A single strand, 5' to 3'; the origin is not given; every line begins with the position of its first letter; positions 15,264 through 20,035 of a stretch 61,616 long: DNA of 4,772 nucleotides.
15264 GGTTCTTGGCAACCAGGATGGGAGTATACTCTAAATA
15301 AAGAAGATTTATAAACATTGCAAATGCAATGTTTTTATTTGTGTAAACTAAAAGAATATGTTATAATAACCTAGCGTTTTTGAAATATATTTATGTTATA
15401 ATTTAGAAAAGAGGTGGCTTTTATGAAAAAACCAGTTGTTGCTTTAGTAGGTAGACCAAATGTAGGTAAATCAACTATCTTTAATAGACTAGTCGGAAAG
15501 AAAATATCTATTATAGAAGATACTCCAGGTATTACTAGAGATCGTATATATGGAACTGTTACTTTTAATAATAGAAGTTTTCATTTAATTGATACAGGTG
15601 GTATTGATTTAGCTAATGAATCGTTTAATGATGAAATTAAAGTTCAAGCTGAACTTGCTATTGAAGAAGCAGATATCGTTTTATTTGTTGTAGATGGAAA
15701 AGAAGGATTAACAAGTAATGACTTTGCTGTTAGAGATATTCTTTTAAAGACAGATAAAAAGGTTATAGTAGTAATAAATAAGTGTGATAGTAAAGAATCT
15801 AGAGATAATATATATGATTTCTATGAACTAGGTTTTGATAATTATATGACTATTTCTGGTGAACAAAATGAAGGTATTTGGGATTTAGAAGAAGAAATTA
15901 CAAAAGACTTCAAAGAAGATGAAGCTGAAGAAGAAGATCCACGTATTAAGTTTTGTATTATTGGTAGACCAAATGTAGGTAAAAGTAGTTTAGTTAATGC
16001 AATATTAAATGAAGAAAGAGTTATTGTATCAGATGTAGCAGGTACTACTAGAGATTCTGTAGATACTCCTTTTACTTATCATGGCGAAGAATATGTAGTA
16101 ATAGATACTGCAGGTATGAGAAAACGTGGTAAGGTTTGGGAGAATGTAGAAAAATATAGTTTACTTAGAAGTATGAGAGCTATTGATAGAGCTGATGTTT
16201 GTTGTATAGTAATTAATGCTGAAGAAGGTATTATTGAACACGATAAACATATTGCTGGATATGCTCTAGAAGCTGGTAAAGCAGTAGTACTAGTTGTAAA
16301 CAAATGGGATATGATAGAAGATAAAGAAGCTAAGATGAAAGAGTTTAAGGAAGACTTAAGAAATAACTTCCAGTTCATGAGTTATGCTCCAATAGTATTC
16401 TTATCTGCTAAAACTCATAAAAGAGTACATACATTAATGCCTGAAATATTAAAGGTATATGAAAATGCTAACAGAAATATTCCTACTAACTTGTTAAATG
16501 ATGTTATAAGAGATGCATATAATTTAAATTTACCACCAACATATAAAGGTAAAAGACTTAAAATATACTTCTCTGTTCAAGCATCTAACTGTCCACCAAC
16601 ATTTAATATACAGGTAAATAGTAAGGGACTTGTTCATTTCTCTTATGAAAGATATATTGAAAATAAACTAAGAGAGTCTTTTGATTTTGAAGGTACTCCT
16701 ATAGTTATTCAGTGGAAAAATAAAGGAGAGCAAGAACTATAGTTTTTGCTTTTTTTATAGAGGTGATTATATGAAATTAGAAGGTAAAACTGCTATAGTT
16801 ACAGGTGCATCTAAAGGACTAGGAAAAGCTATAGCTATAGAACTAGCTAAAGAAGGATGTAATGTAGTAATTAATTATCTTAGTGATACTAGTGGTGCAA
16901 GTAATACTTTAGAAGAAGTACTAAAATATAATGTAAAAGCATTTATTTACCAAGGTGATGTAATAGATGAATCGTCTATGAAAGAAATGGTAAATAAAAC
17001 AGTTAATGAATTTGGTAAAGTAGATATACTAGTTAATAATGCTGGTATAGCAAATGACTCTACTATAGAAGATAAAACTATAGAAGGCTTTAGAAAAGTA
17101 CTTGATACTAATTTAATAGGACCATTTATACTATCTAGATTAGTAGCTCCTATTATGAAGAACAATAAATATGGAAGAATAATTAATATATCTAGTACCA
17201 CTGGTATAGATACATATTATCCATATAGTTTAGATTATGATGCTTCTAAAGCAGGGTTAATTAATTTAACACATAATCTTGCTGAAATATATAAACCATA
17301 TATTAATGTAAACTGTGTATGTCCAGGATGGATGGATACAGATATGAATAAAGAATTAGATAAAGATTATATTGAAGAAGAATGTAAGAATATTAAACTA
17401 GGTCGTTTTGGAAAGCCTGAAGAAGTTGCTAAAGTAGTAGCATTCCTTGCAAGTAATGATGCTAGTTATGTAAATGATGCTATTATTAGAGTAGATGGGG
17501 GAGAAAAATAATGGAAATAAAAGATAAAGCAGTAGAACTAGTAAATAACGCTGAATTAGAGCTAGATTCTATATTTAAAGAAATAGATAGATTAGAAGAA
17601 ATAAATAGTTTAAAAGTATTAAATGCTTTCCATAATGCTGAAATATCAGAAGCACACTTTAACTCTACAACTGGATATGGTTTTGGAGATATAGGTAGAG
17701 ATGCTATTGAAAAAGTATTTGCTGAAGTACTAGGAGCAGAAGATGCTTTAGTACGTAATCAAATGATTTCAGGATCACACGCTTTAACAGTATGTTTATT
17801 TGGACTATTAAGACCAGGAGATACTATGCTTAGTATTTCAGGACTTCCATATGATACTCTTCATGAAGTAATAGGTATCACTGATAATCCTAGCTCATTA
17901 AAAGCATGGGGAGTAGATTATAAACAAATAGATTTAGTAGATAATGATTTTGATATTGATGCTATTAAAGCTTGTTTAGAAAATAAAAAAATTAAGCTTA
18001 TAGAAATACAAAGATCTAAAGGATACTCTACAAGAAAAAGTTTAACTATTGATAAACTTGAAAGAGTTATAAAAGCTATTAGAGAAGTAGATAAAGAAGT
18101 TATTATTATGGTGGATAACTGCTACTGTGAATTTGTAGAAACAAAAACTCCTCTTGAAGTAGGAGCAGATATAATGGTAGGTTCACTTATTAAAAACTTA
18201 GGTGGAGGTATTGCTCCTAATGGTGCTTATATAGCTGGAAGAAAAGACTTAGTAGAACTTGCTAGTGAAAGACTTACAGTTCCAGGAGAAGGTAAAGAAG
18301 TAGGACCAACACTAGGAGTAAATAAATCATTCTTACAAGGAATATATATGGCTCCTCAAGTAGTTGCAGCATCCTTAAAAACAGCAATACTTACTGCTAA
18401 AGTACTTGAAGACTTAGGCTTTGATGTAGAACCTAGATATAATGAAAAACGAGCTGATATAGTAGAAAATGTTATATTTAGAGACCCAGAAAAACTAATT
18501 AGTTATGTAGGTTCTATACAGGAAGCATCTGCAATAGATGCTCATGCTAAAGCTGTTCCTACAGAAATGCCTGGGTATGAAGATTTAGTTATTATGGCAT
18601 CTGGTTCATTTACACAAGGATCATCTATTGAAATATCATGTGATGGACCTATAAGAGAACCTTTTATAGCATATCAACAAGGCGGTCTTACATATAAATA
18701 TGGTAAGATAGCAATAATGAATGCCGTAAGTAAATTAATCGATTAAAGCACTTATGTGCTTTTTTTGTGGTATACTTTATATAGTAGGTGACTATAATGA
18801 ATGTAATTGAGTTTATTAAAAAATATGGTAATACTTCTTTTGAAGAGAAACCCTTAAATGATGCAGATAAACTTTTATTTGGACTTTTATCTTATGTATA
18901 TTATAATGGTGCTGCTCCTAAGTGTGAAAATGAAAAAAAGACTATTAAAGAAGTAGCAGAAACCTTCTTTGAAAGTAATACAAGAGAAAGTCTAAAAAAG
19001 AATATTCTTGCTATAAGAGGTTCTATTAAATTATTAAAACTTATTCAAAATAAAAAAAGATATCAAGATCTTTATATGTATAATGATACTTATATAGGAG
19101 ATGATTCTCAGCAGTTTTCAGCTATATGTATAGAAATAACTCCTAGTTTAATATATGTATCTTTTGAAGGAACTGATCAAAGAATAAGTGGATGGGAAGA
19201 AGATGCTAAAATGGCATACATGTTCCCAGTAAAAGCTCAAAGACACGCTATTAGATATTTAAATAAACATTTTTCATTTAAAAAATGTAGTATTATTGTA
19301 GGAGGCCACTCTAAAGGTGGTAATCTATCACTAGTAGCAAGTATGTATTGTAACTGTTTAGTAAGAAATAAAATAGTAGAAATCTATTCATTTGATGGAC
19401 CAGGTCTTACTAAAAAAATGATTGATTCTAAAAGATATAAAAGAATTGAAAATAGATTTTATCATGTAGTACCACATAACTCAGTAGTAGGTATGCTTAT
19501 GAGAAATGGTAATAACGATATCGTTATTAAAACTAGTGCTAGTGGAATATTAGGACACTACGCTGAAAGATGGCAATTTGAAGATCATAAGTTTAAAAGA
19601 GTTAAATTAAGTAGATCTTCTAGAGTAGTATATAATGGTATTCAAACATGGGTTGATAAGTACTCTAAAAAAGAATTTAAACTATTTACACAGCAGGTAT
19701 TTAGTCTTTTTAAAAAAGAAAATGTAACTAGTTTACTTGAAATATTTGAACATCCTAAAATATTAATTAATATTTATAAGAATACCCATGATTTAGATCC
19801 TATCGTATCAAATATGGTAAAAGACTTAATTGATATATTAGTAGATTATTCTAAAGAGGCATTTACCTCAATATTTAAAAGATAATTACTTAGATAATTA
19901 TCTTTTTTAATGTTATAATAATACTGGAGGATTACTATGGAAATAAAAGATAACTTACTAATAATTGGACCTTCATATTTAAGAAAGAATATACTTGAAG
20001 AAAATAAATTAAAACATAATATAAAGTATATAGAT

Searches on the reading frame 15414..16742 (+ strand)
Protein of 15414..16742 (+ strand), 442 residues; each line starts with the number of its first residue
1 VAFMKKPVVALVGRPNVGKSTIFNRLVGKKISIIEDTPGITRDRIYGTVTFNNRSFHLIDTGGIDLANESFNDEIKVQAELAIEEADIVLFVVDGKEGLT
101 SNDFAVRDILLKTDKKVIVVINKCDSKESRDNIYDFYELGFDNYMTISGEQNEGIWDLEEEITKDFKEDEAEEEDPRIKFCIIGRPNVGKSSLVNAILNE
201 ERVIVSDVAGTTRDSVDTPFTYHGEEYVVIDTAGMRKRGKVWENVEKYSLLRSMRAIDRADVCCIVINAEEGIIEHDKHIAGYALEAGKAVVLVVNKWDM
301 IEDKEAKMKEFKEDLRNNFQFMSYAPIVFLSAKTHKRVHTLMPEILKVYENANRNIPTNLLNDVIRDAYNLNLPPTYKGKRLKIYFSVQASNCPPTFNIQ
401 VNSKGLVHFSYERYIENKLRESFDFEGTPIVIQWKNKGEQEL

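Call 83: search_protein_families(library=pfam, proteins=[window:15414-16742:+], max_evalue=0.00001)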
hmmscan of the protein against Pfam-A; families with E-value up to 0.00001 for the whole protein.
window:15414-16742:+ (442 aa): 10 families
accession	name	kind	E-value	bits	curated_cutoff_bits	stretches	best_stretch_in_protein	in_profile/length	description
PF01926.29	MMR_HSR1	-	9.3e-60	200.1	21.9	2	9-123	2-113/113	50S ribosome-binding GTPase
PF02421.24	FeoB_N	-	4.9e-32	111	27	2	9-139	3-130/156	Ferrous iron transport protein B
PF14714.11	KH_dom-like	-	1.9e-28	99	27.3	1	356-435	2-81/81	KH-domain-like of EngA bacterial GTPase enzymes, C-terminal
PF00009.33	GTP_EFTU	-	2.4e-24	86.4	26.5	2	178-348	4-185/188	Elongation factor Tu GTP binding domain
PF03193.22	RsgA_GTPase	-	1.1e-14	55.1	30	0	87-237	24-170/174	RsgA GTPase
PF00350.29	Dynamin_N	-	9.8e-13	48.9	27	0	50-123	97-167/168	Dynamin family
PF04548.22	AIG1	-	9.4e-11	41.9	27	0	10-110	4-107/212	AIG1 family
PF00071.28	Ras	-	6.7e-10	39.2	21.6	0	179-347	1-158/162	Ras family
PF08477.19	Roc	-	1.1e-09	39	27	0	9-125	2-119/119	Ras of Complex, Roc, domain of DAPkinase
PF10662.15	PduV-EutP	-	2.3e-06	27.9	21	0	9-162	4-141/143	Ethanolamine utilisation - propanediol utilisation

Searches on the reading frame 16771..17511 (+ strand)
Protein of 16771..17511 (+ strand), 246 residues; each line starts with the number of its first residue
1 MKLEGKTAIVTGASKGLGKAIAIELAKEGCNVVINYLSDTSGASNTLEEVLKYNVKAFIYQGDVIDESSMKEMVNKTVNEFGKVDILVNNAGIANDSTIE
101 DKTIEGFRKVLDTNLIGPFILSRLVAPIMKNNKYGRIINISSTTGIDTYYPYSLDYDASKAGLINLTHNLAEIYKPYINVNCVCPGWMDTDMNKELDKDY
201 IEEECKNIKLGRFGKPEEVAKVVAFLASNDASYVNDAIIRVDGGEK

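Call 83: search_protein_families(library=pfam, proteins=[window:16771-17511:+], max_evalue=0.00001)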
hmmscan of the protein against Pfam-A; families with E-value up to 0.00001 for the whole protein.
window:16771-17511:+ (246 aa): 3 families
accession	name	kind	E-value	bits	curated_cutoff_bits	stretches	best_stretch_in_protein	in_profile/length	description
PF13561.12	adh_short_C2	-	3.1e-61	207.4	27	1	12-244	1-234/236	Enoyl-(Acyl carrier protein) reductase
PF00106.31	adh_short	-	6.6e-56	189.3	26.6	1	6-199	1-193/195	short chain dehydrogenase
PF08659.16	KR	-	3.3e-11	43.9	22.6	1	7-145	2-139/180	KR domain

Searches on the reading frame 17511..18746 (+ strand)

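Call 83: search_protein_families(library=pfam, proteins=[window:17511-18746:+], max_evalue=0.00001)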
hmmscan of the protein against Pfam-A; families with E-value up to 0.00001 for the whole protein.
window:17511-18746:+ (411 aa): 2 families
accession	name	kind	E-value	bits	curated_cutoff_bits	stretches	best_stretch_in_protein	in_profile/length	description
PF06838.17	Met_gamma_lyase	-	2.7e-170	566.8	24.2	1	9-409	3-404/405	Methionine gamma-lyase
PF01053.26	Cys_Met_Meta_PP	-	6e-10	38.7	27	1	59-234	50-204/381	Cys/Met metabolism PLP-dependent enzyme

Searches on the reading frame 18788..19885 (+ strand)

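Call 83: search_protein_families(library=pfam, proteins=[window:18788-19885:+], max_evalue=0.00001)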
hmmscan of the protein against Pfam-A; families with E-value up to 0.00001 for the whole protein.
window:18788-19885:+ (365 aa): 1 family
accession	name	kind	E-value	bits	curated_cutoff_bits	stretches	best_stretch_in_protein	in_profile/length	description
PF11187.14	Mbeg1-like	-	4.2e-60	203.4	21.1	1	88-305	3-223/224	Mbeg1-like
